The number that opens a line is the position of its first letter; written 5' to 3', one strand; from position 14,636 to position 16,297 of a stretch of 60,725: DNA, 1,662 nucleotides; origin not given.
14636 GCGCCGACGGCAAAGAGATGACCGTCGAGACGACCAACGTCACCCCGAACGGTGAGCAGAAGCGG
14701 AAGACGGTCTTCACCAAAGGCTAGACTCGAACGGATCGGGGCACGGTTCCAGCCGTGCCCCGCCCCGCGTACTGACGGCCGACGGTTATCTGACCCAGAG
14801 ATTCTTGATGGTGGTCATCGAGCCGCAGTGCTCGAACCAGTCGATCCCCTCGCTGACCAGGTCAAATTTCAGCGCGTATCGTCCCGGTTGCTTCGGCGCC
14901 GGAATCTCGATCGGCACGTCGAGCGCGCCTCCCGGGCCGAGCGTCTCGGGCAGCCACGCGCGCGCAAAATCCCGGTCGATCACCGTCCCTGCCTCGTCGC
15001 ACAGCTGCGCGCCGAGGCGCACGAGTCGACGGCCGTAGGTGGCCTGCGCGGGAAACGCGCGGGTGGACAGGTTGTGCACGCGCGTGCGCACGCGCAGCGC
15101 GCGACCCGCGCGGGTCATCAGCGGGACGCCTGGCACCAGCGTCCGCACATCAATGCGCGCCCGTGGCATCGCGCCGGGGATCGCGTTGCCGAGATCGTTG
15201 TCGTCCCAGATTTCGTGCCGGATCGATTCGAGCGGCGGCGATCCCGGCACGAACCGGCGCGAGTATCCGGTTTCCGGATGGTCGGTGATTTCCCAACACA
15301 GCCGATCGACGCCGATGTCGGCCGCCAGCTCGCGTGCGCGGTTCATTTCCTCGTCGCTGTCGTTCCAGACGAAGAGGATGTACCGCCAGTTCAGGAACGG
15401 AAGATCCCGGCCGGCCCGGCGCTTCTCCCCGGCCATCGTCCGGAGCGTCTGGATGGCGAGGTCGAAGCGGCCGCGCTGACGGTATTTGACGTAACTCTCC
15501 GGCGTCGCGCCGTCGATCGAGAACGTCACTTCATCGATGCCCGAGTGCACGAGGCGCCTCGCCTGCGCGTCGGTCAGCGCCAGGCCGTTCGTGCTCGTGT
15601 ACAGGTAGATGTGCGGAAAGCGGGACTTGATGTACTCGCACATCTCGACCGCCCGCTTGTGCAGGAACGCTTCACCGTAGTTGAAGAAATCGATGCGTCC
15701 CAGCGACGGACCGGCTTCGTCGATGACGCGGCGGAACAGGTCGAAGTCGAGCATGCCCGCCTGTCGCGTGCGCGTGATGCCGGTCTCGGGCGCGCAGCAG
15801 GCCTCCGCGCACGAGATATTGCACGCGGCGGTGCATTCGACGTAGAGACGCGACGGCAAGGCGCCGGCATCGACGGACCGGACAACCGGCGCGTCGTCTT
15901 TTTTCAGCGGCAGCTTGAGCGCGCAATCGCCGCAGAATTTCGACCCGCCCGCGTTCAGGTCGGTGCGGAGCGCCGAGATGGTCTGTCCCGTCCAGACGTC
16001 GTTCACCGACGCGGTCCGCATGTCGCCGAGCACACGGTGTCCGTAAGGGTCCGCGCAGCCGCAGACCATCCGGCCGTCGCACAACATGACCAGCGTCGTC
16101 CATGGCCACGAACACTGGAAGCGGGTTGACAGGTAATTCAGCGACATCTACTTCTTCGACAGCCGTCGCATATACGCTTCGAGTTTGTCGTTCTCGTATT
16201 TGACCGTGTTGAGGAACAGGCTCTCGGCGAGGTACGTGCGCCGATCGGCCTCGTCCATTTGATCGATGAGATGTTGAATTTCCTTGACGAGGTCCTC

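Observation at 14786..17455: Four-gene operon: ECF sigma, STAS protein, 88-aa helical protein, radical SAM enzyme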

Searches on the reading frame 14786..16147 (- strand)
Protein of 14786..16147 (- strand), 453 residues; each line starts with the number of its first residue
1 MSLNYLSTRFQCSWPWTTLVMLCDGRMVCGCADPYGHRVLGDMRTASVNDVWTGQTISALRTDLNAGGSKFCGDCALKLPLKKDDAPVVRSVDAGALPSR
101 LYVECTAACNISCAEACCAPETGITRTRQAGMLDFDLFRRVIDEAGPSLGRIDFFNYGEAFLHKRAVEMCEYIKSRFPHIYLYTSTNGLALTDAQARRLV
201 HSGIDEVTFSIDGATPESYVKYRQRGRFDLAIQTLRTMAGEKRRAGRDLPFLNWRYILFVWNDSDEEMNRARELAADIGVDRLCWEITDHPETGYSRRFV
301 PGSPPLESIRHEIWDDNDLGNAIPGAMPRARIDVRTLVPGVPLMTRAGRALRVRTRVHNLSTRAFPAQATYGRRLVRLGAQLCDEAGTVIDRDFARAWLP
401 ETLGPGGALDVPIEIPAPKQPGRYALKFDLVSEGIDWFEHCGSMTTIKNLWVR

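Call 3: search_protein_families(library=pfam, proteins=[window:14786-16147:-], max_evalue=0.1)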
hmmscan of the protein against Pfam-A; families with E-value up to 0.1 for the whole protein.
window:14786-16147:- (453 aa): 3 families
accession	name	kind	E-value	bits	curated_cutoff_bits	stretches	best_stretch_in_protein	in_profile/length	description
PF04055.27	Radical_SAM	-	1.7e-09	38.5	29.5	1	104-239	2-137/166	Radical SAM superfamily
PF13186.11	SPASM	-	6e-07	30.1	21.5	1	12-75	1-66/67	Iron-sulfur cluster-binding domain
PF16158.11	N_BRCA1_IG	-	0.04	14.9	28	0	379-435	39-96/108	Ig-like domain from next to BRCA1 gene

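Call 4: search_protein_families(library=ncbifam, proteins=[window:14786-16147:-], max_evalue=0.1)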
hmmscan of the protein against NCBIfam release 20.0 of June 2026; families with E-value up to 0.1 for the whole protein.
window:14786-16147:- (453 aa): 35 families (the best 25 are shown)
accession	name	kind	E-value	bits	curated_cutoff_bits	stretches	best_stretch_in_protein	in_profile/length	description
TIGR04317.1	W_rSAM_matur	equivalog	2.5e-24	86.1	380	1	100-283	5-179/349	tungsten cofactor oxidoreductase radical SAM maturase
TIGR04311.1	rSAM_Geo_metal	subfamily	3.8e-21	75.6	400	1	97-282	1-181/423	radical SAM/SPASM family putative metalloenzyme maturase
TIGR04251.1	SCM_rSAM_ScmF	equivalog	4.6e-12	46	400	1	100-240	5-143/353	SynChlorMet cassette radical SAM/SPASM protein ScmF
TIGR03962.1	mycofact_rSAM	equivalog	1.4e-10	40.9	265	1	98-241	11-147/339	mycofactocin radical SAM maturase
TIGR04545.1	rSAM_ahbD_hemeb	equivalog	4.6e-10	39.4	500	1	104-236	5-132/339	heme b synthase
TIGR04133.1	rSAM_w_lipo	hypoth_equivalog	2.9e-09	36.3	425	1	100-282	25-196/350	TIGR04133 family radical SAM/SPASM protein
TIGR04055.1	rSAM_NirJ2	equivalog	9.9e-09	35.2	500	1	105-278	6-164/326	putative heme d1 biosynthesis radical SAM protein NirJ2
NF050035.1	rSAM_WgK_link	exception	7.2e-08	31.8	650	1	98-238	8-143/367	radical SAM/SPASM peptide maturase WgkB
NF049973.1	radical_Rv1681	equivalog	1.1e-07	31.1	380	1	98-239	71-207/326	Rv1681 family radical SAM protein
TIGR02666.1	moaA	equivalog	3.4e-07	29.5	284.05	1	103-234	14-146/336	GTP 3',8-cyclase MoaA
TIGR03913.1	rad_SAM_trio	equivalog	3.6e-07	28.9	591.75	1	98-237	18-150/477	GDL motif peptide-associated radical SAM/SPASM maturase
TIGR04347.1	pseudo_SAM_Halo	equivalog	7e-07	28.8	525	1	104-287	43-211/390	TIGR04347 family pseudo-SAM/SPASM protein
TIGR04054.1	rSAM_NirJ1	equivalog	1.3e-06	27.3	650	1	103-246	40-177/387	putative heme d1 biosynthesis radical SAM protein NirJ1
TIGR04053.2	TIGR04053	equivalog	1.4e-06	27.8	395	1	97-239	6-146/366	TIGR04053 family radical SAM/SPASM domain-containing protein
NF033640.1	N_Twi_rSAM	subfamily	7.5e-06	25.3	170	1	11-76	4-70/398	twitch domain-containing radical SAM protein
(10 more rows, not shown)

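Call 8: find_homologous_proteins(query=window:14786-16147:-)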
Query window:14786-16147:- (453 aa): 3432 proteins with E <= 0.001 among 8000 candidates; the best 120 are listed.
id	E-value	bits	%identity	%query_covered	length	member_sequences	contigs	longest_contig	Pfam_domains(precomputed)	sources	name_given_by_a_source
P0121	0.0e+0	1022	96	100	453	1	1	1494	PF13186.12,PF04055.28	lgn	-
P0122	2.0e-280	948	88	100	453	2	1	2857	PF13186.12,PF04055.28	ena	-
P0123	4.5e-279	944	87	100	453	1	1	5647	PF13186.12,PF04055.28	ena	-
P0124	2.5e-278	941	87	100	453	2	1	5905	PF13186.12,PF04055.28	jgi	jgi:radical SAM family protein/iron-sulfur cluster protein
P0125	1.1e-275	933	86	100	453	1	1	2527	PF13186.12,PF04055.28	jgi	jgi:MoaA/NifB/PqqE/SkfB family radical SAM enzyme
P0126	1.2e-274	929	85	100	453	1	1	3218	PF13186.12,PF04055.28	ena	-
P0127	1.4e-273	926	86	100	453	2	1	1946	PF13186.12,PF04055.28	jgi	jgi:Radical SAM superfamily/Iron-sulfur cluster-binding domain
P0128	1.9e-273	925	86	100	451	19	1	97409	PF04055.28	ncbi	ncbi:MAG: radical SAM protein [Acidobacteriota bacterium]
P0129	5.7e-273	924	86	100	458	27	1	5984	PF13186.12,PF04055.28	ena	-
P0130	7.2e-273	923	85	100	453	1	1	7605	PF13186.12,PF04055.28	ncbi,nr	ncbi:MAG: hypothetical protein C5B57_03730 [Blastocatellia bacterium]|nr:MAG: hypothetical protein C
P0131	1.2e-272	923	85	100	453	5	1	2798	PF13186.12,PF04055.28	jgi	jgi:hypothetical protein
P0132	1.5e-272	922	85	100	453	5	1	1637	PF13186.12,PF04055.28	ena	-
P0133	3.9e-272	921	85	100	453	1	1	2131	PF13186.12,PF04055.28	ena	-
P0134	9.4e-272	920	84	100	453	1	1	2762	PF13186.12,PF04055.28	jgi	jgi:Radical SAM superfamily/Iron-sulfur cluster-binding domain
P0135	1.0e-271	920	85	100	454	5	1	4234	PF13186.12,PF04055.28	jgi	jgi:Radical SAM superfamily/Iron-sulfur cluster-binding domain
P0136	2.1e-271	919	84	100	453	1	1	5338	PF13186.12,PF04055.28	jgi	jgi:MoaA/NifB/PqqE/SkfB family radical SAM enzyme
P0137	1.9e-270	915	84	100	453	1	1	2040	PF13186.12,PF04055.28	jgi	jgi:hypothetical protein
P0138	1.9e-270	915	84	100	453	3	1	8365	PF13186.12,PF04055.28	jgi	-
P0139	6.3e-269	910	85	100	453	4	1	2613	PF13186.12,PF04055.28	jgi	-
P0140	6.6e-269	910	84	100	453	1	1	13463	PF13186.12,PF04055.28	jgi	jgi:hypothetical protein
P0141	1.1e-268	910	84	100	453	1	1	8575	PF13186.12,PF04055.28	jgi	jgi:MoaA/NifB/PqqE/SkfB family radical SAM enzyme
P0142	1.3e-268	909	84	100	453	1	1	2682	PF13186.12,PF04055.28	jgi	jgi:radical SAM family protein/iron-sulfur cluster protein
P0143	4.0e-268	908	88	96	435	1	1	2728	PF04055.28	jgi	jgi:hypothetical protein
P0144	5.5e-268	907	88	96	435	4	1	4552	PF04055.28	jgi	jgi:radical SAM family protein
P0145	5.6e-268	907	83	100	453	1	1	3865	PF13186.12,PF04055.28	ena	-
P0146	6.4e-268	907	84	100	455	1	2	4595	PF13186.12,PF04055.28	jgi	-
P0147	7.4e-268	907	83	100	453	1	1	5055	PF13186.12,PF04055.28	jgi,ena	-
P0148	1.3e-267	906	83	100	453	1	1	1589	PF13186.12,PF04055.28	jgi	jgi:MoaA/NifB/PqqE/SkfB family radical SAM enzyme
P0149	2.0e-267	906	85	100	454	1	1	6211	PF13186.12,PF04055.28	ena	-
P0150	2.1e-267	905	83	100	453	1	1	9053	PF13186.12,PF04055.28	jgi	jgi:MoaA/NifB/PqqE/SkfB family radical SAM enzyme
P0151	2.1e-267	905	84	100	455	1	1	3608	PF13186.12,PF04055.28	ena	-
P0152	2.9e-267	905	84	100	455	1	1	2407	PF13186.12,PF04055.28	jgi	-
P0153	3.0e-267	905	84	100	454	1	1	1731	PF13186.12,PF04055.28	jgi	-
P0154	3.4e-267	905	83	100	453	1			PF13186.12,PF04055.28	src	-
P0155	3.5e-267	905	84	100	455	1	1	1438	PF13186.12,PF04055.28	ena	-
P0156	3.9e-267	905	84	100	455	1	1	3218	PF13186.12,PF04055.28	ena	-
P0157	4.7e-267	904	84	100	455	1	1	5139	PF13186.12,PF04055.28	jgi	-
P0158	5.1e-267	904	84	100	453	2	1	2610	PF13186.12,PF04055.28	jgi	jgi:Radical SAM superfamily/Iron-sulfur cluster-binding domain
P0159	6.3e-267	904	84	100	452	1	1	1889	PF13186.12,PF04055.28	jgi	jgi:hypothetical protein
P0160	1.3e-266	903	84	100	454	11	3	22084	PF13186.12,PF04055.28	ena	-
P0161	1.3e-266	903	83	100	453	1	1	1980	PF13186.12,PF04055.28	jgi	-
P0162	1.8e-266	902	84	100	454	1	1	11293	PF13186.12,PF04055.28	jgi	-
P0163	1.9e-266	902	84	100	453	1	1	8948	PF13186.12,PF04055.28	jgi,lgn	jgi:MoaA/NifB/PqqE/SkfB family radical SAM enzyme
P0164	2.1e-266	902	83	100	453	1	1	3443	PF13186.12,PF04055.28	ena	-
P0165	3.8e-266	901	83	100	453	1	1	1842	PF13186.12,PF04055.28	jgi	jgi:hypothetical protein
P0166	4.4e-266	901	83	100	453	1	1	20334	PF13186.12,PF04055.28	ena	-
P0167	5.2e-266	901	83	100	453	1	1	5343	PF13186.12,PF04055.28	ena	-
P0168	7.9e-266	900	83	100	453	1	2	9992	PF13186.12,PF04055.28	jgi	jgi:hypothetical protein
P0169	1.5e-265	899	83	100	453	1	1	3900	PF13186.12,PF04055.28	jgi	jgi:hypothetical protein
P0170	1.8e-265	899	83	100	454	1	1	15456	PF13186.12,PF04055.28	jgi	-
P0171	2.6e-265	899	83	100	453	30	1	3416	PF13186.12,PF04055.28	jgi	-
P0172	2.8e-265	898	84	100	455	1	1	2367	PF13186.12,PF04055.28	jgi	-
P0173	3.3e-265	898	84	100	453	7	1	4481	PF13186.12,PF04055.28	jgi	jgi:radical SAM family protein/iron-sulfur cluster protein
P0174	4.4e-265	898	83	100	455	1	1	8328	PF13186.12,PF04055.28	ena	-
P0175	5.8e-265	897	86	96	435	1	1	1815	PF04055.28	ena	-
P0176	8.2e-265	897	83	100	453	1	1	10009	PF13186.12,PF04055.28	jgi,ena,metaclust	metaclust:\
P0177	8.9e-265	897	82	100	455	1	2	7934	PF13186.12,PF04055.28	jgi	jgi:Radical SAM superfamily/Iron-sulfur cluster-binding domain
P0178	1.8e-264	896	83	100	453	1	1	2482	PF13186.12,PF04055.28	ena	-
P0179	1.8e-264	896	84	100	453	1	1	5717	PF13186.12,PF04055.28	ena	-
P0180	1.9e-264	896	86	96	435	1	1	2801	PF04055.28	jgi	jgi:Radical SAM superfamily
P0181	2.6e-264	895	84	100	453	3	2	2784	PF13186.12,PF04055.28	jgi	-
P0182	2.7e-264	895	82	100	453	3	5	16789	PF13186.12,PF04055.28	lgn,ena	-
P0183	2.9e-264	895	84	100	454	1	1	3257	PF13186.12,PF04055.28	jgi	jgi:hypothetical protein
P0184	2.9e-264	895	82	100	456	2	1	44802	PF13186.12,PF04055.28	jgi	jgi:radical SAM family protein/iron-sulfur cluster protein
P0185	3.0e-264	895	84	100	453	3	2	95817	PF04055.28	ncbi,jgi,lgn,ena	-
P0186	4.8e-264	894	83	100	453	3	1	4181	PF13186.12,PF04055.28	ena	-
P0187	4.8e-264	894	84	100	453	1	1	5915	PF13186.12,PF04055.28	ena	-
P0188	6.2e-264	894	83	100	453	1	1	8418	PF13186.12,PF04055.28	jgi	-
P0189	7.0e-264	894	83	100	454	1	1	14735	PF13186.12,PF04055.28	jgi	jgi:hypothetical protein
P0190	7.9e-264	894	84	100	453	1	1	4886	PF13186.12,PF04055.28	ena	-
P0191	8.4e-264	894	83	100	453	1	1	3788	PF13186.12,PF04055.28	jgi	-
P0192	9.4e-264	893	84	100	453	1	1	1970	PF13186.12,PF04055.28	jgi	-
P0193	9.6e-264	893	83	100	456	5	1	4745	PF13186.12,PF04055.28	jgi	jgi:hypothetical protein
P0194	9.8e-264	893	82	100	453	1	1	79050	PF13186.12,PF04055.28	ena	-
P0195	1.1e-263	893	82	100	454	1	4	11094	PF13186.12,PF04055.28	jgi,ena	jgi:MoaA/NifB/PqqE/SkfB family radical SAM enzyme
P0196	1.6e-263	893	83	100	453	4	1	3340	PF13186.12,PF04055.28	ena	-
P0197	1.7e-263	893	83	100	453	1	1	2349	PF13186.12,PF04055.28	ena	-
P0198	1.9e-263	892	84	100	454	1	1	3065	PF13186.12,PF04055.28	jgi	jgi:radical SAM family protein/iron-sulfur cluster protein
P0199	2.5e-263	892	83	100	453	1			PF13186.12,PF04055.28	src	-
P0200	2.6e-263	892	83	100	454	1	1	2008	PF13186.12,PF04055.28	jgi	jgi:hypothetical protein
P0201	2.7e-263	892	82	100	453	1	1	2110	PF13186.12,PF04055.28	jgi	jgi:hypothetical protein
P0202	3.0e-263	892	83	100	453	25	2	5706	PF04055.28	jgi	jgi:hypothetical protein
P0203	3.3e-263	892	83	100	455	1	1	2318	PF13186.12,PF04055.28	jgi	jgi:hypothetical protein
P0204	3.7e-263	891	82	100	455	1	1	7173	PF04055.28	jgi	jgi:radical SAM family protein/iron-sulfur cluster protein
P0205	4.6e-263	891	82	100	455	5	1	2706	PF13186.12,PF04055.28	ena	-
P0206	4.7e-263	891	81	100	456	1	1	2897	PF13186.12,PF04055.28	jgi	jgi:MoaA/NifB/PqqE/SkfB family radical SAM enzyme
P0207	4.8e-263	891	82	100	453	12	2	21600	PF13186.12,PF04055.28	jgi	jgi:hypothetical protein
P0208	7.1e-263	890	82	100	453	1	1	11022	PF13186.12,PF04055.28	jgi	jgi:MoaA/NifB/PqqE/SkfB family radical SAM enzyme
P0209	7.2e-263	890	83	100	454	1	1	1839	PF13186.12,PF04055.28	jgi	-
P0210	1.1e-262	890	82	100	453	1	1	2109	PF13186.12,PF04055.28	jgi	jgi:Radical SAM superfamily/Iron-sulfur cluster-binding domain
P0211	1.1e-262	890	82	100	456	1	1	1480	PF13186.12,PF04055.28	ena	-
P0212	1.1e-262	890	82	100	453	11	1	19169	PF04055.28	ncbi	ncbi:MAG TPA: radical SAM protein [Vicinamibacterales bacterium]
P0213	1.1e-262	890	82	100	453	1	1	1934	PF13186.12,PF04055.28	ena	-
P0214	1.4e-262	889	82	100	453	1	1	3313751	PF13186.12,PF04055.28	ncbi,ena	-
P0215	1.7e-262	889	83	100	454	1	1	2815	PF13186.12,PF04055.28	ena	-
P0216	2.1e-262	889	83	100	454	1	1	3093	PF13186.12,PF04055.28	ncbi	-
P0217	2.1e-262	889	83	100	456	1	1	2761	PF13186.12,PF04055.28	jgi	jgi:hypothetical protein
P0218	3.2e-262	888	82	100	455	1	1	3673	PF13186.12,PF04055.28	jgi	jgi:hypothetical protein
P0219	5.0e-262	888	82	100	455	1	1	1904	PF13186.12,PF04055.28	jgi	jgi:MoaA/NifB/PqqE/SkfB family radical SAM enzyme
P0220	5.2e-262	888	82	100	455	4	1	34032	PF13186.12,PF04055.28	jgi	jgi:radical SAM family protein/iron-sulfur cluster protein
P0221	5.4e-262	888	83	100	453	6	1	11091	PF13186.12,PF04055.28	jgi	jgi:MoaA/NifB/PqqE/SkfB family radical SAM enzyme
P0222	5.6e-262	888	82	100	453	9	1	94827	PF13186.12,PF04055.28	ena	-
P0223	6.6e-262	887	83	100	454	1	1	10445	PF13186.12,PF04055.28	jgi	jgi:Radical SAM superfamily/Iron-sulfur cluster-binding domain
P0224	7.9e-262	887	83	100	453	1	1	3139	PF13186.12,PF04055.28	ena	-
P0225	8.7e-262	887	83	100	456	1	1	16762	PF13186.12,PF04055.28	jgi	jgi:hypothetical protein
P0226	1.0e-261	887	81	100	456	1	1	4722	PF13186.12,PF04055.28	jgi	jgi:hypothetical protein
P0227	1.2e-261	886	82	100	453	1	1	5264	PF13186.12,PF04055.28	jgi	jgi:hypothetical protein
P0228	1.4e-261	886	83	100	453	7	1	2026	PF13186.12,PF04055.28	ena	-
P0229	2.2e-261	886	82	100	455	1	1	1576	PF13186.12,PF04055.28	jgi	jgi:hypothetical protein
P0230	2.2e-261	886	82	100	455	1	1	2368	PF13186.12,PF04055.28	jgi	jgi:hypothetical protein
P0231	2.3e-261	885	82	100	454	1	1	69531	PF13186.12,PF04055.28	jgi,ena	jgi:Radical SAM superfamily/Iron-sulfur cluster-binding domain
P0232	2.6e-261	885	82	100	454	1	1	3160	PF13186.12,PF04055.28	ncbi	-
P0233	5.6e-261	884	81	100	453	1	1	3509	PF04055.28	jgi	jgi:Radical SAM superfamily/Iron-sulfur cluster-binding domain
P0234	6.4e-261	884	83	100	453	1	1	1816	PF13186.12,PF04055.28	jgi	-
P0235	7.1e-261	884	81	100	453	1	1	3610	PF13186.12,PF04055.28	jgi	jgi:MoaA/NifB/PqqE/SkfB family radical SAM enzyme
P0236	8.4e-261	884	82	100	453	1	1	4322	PF13186.12,PF04055.28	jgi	jgi:Radical SAM superfamily/Iron-sulfur cluster-binding domain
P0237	1.0e-260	883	82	100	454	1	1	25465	PF13186.12,PF04055.28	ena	-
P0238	1.0e-260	883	82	100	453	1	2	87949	PF13186.12,PF04055.28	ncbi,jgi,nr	ncbi:MAG TPA: radical SAM protein [Vicinamibacterales bacterium]|jgi:MoaA/NifB/PqqE/SkfB family radi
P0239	1.1e-260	883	86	95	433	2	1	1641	PF04055.28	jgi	jgi:hypothetical protein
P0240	1.1e-260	883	83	100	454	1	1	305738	PF13186.12,PF04055.28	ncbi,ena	-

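Call 11: find_encoding_contigs(protein=P0214, flank=8000, max_places=3)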
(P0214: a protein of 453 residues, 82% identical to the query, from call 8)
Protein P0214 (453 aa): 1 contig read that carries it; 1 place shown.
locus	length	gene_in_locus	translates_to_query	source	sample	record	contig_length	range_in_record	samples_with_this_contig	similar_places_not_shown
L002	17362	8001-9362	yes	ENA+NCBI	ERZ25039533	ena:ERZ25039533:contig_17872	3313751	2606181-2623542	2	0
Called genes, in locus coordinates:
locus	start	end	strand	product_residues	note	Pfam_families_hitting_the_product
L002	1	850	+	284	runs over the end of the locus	-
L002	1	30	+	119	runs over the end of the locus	PF13424:TPR_12 (weak), PF13432:TPR_16, PF13371:TPR_9 (weak), PF13414:TPR_11 (weak), PF14559:TPR_19, PF13431:TPR_17 (weak), PF00515:TPR_1, PF07719:TPR_2, +3 more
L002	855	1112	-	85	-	-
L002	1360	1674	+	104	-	PF00829:Ribosomal_L21p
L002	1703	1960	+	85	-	PF01016:Ribosomal_L27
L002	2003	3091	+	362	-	PF01018:GTP1_OBG, PF01926:MMR_HSR1, PF02421:FeoB_N (weak)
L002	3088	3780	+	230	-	PF01467:CTP_transf_like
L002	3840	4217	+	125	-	PF02410:RsfS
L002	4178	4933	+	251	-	PF18912:DZR_2, PF00156:Pribosyltran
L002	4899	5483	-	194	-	PF02223:Thymidylate_kin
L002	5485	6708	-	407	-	PF00278:Orn_DAP_Arg_deC, PF02784:Orn_Arg_deC_N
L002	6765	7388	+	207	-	PF07638:Sigma70_ECF, PF04542:Sigma70_r2, PF08281:Sigma70_r4_2, PF04545:Sigma70_r4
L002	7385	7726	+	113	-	PF01740:STAS, PF13466:STAS_2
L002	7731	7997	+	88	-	-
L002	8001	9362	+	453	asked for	PF13186:SPASM (weak), PF04055:Radical_SAM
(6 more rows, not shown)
